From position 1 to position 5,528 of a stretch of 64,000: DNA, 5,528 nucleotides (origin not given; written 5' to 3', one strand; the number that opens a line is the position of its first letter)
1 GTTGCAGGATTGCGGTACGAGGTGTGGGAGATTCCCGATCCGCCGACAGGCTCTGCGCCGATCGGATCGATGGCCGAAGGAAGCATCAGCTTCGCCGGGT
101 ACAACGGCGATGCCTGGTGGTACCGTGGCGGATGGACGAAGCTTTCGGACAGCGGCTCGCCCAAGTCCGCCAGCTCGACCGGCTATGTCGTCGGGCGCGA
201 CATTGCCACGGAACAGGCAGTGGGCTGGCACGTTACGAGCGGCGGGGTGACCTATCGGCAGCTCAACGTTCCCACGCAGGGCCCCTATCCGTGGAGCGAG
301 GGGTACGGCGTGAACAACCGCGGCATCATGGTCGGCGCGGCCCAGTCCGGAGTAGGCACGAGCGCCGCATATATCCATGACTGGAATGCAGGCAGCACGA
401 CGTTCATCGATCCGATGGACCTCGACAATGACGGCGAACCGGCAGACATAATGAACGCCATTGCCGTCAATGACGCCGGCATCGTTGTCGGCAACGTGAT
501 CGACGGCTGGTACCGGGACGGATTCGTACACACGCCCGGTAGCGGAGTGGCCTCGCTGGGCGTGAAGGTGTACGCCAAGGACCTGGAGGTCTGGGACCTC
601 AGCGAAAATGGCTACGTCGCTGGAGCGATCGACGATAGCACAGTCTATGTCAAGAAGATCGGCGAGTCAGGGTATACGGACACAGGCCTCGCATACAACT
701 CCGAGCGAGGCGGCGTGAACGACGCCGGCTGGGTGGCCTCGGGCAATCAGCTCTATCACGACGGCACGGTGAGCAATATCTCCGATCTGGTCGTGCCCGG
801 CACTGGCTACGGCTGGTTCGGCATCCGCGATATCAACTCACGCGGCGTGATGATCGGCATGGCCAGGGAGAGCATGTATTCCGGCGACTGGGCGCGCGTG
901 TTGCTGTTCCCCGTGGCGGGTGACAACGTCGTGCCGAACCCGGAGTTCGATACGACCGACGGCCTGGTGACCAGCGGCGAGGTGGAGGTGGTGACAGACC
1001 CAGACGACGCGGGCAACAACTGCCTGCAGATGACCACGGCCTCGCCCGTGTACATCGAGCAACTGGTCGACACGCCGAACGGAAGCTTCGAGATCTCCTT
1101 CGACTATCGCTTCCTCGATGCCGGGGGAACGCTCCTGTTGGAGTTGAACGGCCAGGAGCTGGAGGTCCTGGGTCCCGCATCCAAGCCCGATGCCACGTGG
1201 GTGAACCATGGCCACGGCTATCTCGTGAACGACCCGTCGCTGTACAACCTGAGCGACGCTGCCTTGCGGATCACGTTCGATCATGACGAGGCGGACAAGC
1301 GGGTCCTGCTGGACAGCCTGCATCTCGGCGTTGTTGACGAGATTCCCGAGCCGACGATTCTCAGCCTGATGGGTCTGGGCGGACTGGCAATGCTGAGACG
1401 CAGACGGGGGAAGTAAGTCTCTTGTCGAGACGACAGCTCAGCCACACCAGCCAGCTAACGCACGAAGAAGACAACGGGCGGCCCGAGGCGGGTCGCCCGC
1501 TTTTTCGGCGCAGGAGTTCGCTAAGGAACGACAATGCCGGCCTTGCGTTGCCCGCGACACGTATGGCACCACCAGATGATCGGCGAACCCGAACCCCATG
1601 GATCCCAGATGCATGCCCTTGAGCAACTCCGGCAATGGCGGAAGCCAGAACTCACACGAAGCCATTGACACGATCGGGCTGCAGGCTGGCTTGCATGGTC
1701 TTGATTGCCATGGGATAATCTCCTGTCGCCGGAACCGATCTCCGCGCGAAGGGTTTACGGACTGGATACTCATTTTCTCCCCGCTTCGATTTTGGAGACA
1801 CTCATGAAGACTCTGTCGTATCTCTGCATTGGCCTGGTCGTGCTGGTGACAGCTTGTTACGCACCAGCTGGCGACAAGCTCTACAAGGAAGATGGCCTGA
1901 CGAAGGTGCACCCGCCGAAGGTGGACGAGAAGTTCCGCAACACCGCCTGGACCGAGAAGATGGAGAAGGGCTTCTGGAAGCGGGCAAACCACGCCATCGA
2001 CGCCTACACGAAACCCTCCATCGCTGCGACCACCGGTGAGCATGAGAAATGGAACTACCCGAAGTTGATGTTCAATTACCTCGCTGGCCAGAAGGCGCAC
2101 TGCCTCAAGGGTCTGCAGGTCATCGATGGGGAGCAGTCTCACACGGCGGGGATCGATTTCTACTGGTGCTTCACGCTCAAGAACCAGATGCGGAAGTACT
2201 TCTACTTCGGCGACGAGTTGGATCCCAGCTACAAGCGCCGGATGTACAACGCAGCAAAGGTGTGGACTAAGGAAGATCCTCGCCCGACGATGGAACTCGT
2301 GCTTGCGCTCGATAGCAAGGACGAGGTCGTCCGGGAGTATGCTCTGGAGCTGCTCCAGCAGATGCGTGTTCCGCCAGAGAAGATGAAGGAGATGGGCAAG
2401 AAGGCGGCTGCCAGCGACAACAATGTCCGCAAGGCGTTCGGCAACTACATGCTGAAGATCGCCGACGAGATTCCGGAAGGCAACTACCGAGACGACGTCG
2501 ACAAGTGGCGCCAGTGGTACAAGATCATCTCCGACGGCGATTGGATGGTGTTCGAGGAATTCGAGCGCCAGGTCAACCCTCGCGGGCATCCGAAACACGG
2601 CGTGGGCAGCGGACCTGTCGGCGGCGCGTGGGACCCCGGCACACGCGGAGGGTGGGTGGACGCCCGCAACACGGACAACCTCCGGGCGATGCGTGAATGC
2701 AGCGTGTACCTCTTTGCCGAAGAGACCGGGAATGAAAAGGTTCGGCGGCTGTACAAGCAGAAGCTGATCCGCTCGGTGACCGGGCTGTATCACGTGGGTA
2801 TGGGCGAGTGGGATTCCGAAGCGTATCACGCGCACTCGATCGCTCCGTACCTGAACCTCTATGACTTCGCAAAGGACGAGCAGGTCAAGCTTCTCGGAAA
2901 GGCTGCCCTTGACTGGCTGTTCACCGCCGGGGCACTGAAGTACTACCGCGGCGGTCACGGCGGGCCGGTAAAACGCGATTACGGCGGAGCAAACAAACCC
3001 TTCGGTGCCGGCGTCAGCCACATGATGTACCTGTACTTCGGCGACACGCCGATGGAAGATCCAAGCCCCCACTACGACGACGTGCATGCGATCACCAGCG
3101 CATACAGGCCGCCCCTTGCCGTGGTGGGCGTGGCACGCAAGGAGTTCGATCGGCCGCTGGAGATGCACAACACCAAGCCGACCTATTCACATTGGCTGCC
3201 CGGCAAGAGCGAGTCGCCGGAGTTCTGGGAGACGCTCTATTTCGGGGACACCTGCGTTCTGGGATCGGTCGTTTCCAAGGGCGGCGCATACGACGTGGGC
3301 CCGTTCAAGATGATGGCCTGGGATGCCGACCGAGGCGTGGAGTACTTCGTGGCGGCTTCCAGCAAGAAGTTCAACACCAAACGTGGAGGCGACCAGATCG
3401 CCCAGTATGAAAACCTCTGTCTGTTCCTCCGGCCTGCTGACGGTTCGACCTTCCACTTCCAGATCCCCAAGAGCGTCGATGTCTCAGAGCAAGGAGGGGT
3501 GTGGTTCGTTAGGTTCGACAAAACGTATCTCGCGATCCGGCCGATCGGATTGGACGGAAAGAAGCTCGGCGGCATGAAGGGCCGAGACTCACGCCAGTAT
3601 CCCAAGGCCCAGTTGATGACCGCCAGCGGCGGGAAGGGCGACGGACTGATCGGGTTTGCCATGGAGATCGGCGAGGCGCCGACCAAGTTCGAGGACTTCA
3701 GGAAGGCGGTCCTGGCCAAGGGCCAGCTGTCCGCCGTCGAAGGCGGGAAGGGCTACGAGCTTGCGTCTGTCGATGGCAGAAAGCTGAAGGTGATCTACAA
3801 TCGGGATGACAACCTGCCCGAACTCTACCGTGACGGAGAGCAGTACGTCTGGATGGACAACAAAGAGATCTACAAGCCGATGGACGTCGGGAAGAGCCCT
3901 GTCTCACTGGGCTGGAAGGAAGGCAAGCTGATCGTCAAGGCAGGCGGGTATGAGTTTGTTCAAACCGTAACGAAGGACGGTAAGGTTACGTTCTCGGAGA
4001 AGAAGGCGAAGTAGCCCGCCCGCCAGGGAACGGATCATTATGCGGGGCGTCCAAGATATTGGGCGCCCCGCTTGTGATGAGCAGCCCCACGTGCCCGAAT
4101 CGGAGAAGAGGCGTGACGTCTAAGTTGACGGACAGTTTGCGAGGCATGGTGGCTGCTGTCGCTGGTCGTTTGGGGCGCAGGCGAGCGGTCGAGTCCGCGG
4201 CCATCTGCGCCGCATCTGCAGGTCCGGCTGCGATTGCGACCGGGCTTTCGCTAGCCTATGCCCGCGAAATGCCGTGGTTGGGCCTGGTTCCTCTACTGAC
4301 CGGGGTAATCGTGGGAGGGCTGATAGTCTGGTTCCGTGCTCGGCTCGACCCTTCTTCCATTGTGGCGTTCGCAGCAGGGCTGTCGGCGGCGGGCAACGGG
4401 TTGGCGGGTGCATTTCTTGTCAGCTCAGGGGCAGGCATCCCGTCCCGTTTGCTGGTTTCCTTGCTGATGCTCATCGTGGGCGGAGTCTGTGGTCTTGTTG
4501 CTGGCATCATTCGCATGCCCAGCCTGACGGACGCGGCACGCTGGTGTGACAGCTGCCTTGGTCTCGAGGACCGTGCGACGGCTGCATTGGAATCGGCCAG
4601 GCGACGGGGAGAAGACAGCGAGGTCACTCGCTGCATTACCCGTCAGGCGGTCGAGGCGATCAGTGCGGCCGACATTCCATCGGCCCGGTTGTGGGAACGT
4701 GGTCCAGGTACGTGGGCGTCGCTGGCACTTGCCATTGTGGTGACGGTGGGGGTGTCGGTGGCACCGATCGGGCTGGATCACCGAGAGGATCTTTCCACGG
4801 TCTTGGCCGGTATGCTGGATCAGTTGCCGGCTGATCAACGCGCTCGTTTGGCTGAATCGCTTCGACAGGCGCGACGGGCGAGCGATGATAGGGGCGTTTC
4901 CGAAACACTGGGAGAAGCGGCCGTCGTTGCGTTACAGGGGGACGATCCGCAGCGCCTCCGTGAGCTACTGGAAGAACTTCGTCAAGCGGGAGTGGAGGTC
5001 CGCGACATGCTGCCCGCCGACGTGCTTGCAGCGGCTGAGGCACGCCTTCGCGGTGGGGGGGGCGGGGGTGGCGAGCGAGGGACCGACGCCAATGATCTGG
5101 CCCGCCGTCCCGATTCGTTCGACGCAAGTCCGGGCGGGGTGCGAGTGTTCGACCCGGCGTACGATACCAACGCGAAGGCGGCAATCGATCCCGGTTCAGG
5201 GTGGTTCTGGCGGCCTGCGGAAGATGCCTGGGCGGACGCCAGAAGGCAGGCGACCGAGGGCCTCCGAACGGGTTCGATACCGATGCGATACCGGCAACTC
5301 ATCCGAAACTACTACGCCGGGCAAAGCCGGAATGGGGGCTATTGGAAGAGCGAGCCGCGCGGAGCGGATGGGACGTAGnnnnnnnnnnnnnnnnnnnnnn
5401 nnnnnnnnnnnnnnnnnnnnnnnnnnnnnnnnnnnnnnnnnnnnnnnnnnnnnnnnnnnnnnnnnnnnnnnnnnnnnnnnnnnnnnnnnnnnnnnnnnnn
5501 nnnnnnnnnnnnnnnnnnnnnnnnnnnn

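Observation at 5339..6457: Unusual kinase-like + NDT/LOG-like Rossmann two-domain protein encoded as the last gene of the type IV pilus operon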

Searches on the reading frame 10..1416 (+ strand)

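Call 70: search_protein_families(library=pfam, proteins=[window:10-1416:+], max_evalue=0.001)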
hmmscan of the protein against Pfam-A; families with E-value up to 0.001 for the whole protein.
window:10-1416:+ (468 aa): 2 families
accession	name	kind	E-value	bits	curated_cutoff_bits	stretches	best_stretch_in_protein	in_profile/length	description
PF11949.14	DUF3466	-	7.8e-05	21.8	25.1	1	97-340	321-577/609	Protein of unknown function (DUF3466)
PF07589.16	PEP-CTERM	-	0.00023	21.5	20.7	1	445-466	2-24/24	PEP-CTERM motif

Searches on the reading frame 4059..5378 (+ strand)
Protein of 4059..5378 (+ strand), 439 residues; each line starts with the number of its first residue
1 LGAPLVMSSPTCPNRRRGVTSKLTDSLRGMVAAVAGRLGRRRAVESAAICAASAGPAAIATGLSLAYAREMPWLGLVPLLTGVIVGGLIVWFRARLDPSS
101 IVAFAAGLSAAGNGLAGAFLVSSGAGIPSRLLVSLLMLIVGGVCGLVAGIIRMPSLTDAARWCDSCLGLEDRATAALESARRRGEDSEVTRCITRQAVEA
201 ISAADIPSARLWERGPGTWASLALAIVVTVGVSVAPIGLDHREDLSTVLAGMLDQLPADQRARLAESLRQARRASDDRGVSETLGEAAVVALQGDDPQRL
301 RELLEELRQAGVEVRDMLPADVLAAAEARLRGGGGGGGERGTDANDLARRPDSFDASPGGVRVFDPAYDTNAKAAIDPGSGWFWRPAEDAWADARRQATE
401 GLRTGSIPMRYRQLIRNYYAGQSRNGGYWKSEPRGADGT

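Call 18: search_protein_families(library=pfam, proteins=[window:4059-5378:+], max_evalue=0.01)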
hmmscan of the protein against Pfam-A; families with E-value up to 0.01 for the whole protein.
window:4059-5378:+ (439 aa): 1 family
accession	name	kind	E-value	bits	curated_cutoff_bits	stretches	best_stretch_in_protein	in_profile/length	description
PF07264.17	EI24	-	0.0098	16.5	32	0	61-235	4-128/199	Sulfate transporter CysZ/Etoposide-induced protein 2.4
